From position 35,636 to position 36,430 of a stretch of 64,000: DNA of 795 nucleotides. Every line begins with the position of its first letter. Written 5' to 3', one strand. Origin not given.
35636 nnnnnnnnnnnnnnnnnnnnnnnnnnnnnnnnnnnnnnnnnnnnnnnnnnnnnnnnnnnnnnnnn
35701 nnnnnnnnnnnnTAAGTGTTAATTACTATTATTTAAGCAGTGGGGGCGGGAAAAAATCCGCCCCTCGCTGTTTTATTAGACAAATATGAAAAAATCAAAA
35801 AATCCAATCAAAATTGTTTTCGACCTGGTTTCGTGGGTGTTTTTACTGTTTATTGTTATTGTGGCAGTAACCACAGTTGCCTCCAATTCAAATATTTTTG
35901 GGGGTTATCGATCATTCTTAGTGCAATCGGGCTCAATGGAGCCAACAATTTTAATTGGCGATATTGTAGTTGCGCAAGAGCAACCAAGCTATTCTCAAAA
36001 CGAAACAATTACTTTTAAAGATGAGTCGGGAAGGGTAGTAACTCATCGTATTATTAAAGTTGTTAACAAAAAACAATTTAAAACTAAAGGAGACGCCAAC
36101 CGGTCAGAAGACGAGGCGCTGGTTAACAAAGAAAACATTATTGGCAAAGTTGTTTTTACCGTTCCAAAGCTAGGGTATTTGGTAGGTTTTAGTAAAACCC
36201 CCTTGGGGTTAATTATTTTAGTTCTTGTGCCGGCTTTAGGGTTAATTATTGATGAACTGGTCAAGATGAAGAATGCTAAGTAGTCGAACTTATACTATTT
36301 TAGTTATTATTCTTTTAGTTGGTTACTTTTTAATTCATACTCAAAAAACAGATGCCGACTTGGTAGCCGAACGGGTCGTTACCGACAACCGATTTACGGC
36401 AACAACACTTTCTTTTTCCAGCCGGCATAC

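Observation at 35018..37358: Duplicated [TasA-like subunit + SipW-type signal peptidase] locus in a CPR-like genome: candidate secreted fibre or pilus system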

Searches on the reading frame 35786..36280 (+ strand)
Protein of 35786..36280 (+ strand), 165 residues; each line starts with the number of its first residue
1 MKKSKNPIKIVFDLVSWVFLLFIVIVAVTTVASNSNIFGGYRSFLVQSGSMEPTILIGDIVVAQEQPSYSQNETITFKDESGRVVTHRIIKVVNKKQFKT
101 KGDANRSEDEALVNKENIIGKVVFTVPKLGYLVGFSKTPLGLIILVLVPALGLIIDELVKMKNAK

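Call 3: search_protein_families(library=pfam, proteins=[window:35786-36280:+], max_evalue=1)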
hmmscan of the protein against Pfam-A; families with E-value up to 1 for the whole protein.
window:35786-36280:+ (165 aa): 2 families
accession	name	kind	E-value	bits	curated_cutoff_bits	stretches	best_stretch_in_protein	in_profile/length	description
PF00717.28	Peptidase_S24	-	0.00041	20.5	23.3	1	46-123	40-116/116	Peptidase S24-like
PF10502.14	Peptidase_S26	-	0.00053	20.4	22.9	1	17-81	4-67/168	Signal peptidase, peptidase S26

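Call 4: search_protein_families(library=ncbifam, proteins=[window:35786-36280:+], max_evalue=1)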
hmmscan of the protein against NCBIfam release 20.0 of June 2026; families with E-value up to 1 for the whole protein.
window:35786-36280:+ (165 aa): 5 families
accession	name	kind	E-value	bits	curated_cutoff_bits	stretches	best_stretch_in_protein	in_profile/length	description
NF046067.1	SigPepSipWBacil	equivalog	2.6e-32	112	190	1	14-162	10-166/189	signal peptidase I SipW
TIGR02228.1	sigpep_I_arch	equivalog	6.1e-28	97.7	51.85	1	19-158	9-155/158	signal peptidase I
TIGR02227.1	sigpep_I_bact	equivalog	2.2e-05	24.4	47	1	23-90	5-75/162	signal peptidase I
NF008114.0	PRK10861.1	equivalog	0.0018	17.6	277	1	24-76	70-116/324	signal peptidase I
NF053819.1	EF0750_LPXTG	subfamily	0.0028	18.1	47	1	57-148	20-95/105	EF2685/EF0750 family sortase-dependent surface protein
